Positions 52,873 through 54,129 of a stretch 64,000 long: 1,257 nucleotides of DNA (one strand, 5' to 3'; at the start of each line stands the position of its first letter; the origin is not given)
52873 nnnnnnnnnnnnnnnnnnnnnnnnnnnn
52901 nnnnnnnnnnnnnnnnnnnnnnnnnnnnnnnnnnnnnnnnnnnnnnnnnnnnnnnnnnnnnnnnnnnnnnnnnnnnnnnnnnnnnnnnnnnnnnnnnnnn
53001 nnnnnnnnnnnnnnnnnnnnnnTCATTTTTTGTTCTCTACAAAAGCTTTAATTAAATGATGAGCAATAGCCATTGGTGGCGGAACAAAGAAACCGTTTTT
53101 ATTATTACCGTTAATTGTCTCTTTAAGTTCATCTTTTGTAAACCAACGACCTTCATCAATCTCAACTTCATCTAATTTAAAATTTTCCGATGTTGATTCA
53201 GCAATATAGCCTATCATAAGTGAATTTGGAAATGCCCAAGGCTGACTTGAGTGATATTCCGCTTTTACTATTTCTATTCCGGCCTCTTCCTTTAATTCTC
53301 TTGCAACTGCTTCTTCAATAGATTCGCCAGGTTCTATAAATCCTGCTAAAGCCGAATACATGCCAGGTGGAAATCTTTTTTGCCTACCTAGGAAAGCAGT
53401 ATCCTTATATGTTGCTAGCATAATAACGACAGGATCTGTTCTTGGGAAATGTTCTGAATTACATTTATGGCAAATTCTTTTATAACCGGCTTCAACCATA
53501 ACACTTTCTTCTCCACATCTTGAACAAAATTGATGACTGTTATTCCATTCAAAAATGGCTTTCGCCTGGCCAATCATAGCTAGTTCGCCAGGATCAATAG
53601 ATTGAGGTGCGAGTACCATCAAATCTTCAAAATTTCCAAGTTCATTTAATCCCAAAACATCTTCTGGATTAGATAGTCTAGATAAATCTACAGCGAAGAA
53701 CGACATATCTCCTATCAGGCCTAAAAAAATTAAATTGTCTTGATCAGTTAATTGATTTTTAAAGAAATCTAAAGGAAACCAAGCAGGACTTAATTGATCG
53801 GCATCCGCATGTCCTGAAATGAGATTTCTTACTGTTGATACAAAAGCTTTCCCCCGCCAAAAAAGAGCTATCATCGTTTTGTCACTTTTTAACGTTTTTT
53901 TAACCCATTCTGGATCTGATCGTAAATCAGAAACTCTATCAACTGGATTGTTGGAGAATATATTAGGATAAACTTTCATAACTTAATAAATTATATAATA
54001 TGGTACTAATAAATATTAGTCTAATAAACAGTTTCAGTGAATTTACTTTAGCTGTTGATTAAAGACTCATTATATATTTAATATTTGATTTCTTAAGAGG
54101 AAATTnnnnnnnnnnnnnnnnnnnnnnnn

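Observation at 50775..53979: Tightly coupled operon nudC - secreted parallel beta-helix protein - secreted di-heme cytochrome c of unknown function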

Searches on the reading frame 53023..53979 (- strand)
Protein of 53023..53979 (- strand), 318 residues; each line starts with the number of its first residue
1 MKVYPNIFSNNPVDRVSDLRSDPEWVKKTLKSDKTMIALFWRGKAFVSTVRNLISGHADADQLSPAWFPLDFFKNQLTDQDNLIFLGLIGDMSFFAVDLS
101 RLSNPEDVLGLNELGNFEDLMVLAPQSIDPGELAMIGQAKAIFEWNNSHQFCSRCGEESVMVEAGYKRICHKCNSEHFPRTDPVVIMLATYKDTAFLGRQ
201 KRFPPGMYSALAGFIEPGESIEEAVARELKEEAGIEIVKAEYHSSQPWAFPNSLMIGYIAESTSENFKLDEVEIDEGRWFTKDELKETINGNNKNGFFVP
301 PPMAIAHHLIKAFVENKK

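Call 3: search_protein_families(library=ncbifam, proteins=[window:53023-53979:-], max_evalue=0.01)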
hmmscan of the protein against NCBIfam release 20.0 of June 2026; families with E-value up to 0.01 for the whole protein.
window:53023-53979:- (318 aa): 17 families
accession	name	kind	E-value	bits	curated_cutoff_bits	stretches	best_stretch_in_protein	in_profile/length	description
NF001299.0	PRK00241.1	equivalog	1.1e-61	208.6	158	1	84-316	49-258/263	NAD(+) diphosphatase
TIGR00586.1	mutt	equivalog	2.4e-07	30.8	97.9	1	213-288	39-114/129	8-oxo-dGTP diphosphatase MutT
NF006530.0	PRK08999.1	equivalog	3.5e-06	26.3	245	1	212-285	39-112/315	Nudix family hydrolase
NF012016.0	PRK15472.1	equivalog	5.7e-06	26.1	95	1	202-265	27-87/141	nucleoside triphosphatase NudI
NF007834.0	PRK10546.1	equivalog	7.4e-06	25.8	156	1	205-252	29-76/135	pyrimidine (deoxy)nucleoside triphosphate diphosphatase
NF008044.0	PRK10776.1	equivalog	9.7e-06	25.5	148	1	212-286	37-111/130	8-oxo-dGTP diphosphatase MutT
NF011922.0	PRK15393.1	equivalog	3e-05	23.8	152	1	200-287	60-149/182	NUDIX hydrolase YfcD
NF008003.0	PRK10729.1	equivalog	0.0001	21.7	248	1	204-240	88-124/210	ADP-ribose diphosphatase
NF006961.0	PRK09438.1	equivalog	0.00028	20.3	103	1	190-242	16-68/151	dihydroneopterin triphosphate diphosphatase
TIGR00615.1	recR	equivalog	0.00061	19.3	162.55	1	139-223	44-121/196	recombination mediator RecR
NF001936.0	PRK00714.1-3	equivalog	0.0011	18.8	118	1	208-254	37-85/155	RNA pyrophosphohydrolase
NF002995.0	PRK03759.1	equivalog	0.0018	18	127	1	201-287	58-152/185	isopentenyl-diphosphate Delta-isomerase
TIGR00052.1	TIGR00052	subfamily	0.002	17.8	79.55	1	204-240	78-113/188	nudix-type nucleoside diphosphatase, YffH/AdpP family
NF001938.0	PRK00714.1-5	equivalog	0.002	17.5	116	1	184-240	16-79/172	RNA pyrophosphohydrolase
NF008736.0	PRK11762.1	equivalog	0.0031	17.1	169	1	212-235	80-103/186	ADP compounds hydrolase NudE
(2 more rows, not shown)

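Call 4: search_protein_families(library=pfam, proteins=[window:53023-53979:-], max_evalue=0.01)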
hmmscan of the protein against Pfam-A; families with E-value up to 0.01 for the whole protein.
window:53023-53979:- (318 aa): 3 families
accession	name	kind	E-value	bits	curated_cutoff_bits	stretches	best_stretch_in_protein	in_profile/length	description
PF00293.34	NUDIX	-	2.5e-17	63.6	21.1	1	185-289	6-123/134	NUDIX domain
PF09297.16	Zn_ribbon_NUD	-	2.2e-12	46.9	24.8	1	148-178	2-32/32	NADH pyrophosphatase zinc ribbon domain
PF09296.17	NUDIX-like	-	1.5e-09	39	22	1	35-145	2-96/96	NADH pyrophosphatase-like rudimentary NUDIX domain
